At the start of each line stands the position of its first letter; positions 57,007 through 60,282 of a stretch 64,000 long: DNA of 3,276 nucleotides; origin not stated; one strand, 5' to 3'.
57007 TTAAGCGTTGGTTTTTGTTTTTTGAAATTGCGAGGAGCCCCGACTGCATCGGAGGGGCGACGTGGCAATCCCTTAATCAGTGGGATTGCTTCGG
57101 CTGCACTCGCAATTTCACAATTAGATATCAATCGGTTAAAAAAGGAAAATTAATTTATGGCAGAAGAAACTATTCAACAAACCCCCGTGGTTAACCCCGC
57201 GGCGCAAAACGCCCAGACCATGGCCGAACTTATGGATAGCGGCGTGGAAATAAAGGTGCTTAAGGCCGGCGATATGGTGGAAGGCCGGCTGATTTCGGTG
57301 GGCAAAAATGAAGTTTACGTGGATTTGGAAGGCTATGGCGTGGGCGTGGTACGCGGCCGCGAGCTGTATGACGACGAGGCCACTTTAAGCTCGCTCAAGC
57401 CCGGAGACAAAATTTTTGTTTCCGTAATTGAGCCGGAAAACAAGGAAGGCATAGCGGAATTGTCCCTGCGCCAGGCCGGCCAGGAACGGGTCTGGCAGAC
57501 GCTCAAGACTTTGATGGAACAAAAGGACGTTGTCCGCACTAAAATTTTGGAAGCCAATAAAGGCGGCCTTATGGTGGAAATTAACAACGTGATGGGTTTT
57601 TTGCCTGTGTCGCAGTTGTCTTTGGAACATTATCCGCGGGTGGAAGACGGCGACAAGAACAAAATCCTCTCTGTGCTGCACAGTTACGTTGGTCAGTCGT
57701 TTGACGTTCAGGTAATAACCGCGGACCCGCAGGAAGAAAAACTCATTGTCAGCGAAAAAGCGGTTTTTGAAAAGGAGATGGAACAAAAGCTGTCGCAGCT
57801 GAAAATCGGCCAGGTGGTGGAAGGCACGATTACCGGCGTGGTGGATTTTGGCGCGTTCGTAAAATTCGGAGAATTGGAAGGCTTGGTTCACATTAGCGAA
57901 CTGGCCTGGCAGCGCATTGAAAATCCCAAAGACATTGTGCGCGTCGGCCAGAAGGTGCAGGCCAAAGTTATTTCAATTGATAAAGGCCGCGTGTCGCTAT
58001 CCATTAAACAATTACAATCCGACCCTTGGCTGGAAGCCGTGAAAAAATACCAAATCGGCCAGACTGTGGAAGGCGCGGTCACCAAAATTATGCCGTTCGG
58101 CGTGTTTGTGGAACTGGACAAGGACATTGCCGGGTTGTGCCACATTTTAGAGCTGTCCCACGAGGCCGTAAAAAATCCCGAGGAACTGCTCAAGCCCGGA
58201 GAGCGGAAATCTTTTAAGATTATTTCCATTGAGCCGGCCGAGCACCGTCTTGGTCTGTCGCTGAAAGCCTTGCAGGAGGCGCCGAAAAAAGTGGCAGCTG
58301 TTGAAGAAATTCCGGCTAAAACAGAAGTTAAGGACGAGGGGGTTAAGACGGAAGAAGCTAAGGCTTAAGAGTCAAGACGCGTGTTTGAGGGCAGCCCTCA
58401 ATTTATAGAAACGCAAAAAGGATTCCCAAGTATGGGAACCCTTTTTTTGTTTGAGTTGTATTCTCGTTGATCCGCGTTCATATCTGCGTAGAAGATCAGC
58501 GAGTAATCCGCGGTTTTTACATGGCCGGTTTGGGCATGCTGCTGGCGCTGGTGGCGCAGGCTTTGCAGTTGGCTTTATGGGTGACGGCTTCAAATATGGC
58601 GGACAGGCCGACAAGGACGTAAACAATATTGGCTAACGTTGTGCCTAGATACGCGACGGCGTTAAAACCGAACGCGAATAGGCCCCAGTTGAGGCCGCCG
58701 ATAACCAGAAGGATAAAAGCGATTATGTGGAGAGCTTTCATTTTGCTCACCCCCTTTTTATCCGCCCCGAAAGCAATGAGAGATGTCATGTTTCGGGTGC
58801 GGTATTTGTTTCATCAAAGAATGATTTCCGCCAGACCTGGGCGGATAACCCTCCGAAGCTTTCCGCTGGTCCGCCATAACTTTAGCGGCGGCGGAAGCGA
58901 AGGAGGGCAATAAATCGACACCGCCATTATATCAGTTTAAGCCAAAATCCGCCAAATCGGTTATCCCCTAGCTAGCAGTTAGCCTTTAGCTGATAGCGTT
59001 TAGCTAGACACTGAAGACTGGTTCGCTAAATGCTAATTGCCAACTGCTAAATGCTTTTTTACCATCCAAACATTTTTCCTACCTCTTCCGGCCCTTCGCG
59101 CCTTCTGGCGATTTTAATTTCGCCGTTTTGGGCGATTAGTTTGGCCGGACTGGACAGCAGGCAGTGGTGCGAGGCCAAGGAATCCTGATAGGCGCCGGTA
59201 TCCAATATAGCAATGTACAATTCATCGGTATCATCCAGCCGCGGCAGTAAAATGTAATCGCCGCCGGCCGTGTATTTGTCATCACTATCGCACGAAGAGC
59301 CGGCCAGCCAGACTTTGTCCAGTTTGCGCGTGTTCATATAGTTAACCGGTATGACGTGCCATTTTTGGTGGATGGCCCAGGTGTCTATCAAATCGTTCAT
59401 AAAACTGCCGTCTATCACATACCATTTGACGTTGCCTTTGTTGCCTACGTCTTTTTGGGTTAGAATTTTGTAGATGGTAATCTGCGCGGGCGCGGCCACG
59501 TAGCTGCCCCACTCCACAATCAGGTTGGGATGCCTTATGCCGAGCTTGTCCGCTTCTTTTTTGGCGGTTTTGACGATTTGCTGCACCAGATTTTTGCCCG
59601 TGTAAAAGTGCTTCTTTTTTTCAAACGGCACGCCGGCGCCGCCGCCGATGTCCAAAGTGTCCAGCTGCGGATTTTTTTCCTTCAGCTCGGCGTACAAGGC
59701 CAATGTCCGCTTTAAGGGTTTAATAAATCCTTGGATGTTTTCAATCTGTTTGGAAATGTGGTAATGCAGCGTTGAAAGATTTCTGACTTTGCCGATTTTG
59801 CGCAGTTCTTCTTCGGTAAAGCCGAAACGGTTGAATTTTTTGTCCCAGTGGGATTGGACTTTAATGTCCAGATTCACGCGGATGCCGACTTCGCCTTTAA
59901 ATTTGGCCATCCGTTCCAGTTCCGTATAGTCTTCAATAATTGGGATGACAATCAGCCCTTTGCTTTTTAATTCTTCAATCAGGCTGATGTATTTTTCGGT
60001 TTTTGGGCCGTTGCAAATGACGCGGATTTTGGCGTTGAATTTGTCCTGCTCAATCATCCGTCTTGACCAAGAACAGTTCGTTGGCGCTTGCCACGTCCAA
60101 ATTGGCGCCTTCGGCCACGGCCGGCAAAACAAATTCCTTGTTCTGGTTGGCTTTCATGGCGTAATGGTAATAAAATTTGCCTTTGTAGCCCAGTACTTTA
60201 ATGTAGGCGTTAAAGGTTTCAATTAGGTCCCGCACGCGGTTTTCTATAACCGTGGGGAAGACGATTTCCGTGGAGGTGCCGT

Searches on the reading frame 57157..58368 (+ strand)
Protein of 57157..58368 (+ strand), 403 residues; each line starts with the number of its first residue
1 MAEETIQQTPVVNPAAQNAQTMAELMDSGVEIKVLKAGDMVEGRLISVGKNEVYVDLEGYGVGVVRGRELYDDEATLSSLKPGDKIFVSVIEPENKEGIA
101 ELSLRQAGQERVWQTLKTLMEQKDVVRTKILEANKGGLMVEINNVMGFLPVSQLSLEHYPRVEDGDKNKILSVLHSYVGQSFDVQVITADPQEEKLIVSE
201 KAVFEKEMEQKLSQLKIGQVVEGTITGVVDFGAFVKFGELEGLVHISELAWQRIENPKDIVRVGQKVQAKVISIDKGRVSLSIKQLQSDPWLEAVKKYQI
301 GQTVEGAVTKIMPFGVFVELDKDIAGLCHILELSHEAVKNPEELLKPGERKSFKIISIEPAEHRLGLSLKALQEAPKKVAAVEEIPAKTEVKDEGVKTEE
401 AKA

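Call 67: search_protein_families(library=pfam, proteins=[window:57157-58368:+], max_evalue=0.0001)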
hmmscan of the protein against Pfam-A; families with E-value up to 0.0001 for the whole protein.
window:57157-58368:+ (403 aa): 5 families
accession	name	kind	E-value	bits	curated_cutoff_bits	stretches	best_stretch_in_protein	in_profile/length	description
PF00575.29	S1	-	2.8e-48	162.6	22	3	215-284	2-74/74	S1 RNA binding domain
PF23459.1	S1_RRP5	-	7.3e-19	68.6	27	1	299-369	2-72/72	RRP5 S1 domain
PF24685.1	OB_RRP5_4th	-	4.1e-05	23.9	31.5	0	314-362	24-75/92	RRP5 OB-fold domain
PF13509.12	S1_2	-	6.3e-05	23.4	21.8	0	217-250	1-35/61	S1 domain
PF21710.3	Spt6_S1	-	7e-05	23.5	27.5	0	239-282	39-83/91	Spt6, S1/OB domain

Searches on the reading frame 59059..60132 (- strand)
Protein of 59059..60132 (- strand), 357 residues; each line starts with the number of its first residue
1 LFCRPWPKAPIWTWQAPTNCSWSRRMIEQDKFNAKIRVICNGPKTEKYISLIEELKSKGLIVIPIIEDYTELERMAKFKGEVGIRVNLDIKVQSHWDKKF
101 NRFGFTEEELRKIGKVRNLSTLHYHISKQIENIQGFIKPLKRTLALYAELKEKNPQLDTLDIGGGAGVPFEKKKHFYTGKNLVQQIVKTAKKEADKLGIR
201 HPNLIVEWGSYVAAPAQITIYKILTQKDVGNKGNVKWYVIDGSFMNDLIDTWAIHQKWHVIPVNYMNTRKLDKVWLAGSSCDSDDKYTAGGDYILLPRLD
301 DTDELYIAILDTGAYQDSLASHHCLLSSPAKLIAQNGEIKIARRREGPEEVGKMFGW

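Call 68: search_protein_families(library=pfam, proteins=[window:59059-60132:-], max_evalue=0.0001)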
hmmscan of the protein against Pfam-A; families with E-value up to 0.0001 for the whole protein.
window:59059-60132:- (357 aa): 2 families
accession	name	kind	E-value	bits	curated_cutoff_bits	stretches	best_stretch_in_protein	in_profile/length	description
PF02784.22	Orn_Arg_deC_N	-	1.8e-16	60.7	23.4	1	38-214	65-247/247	Pyridoxal-dependent decarboxylase, pyridoxal binding domain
PF00278.28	Orn_DAP_Arg_deC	-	4.4e-06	27.3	23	1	211-307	2-91/95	Pyridoxal-dependent decarboxylase, C-terminal sheet domain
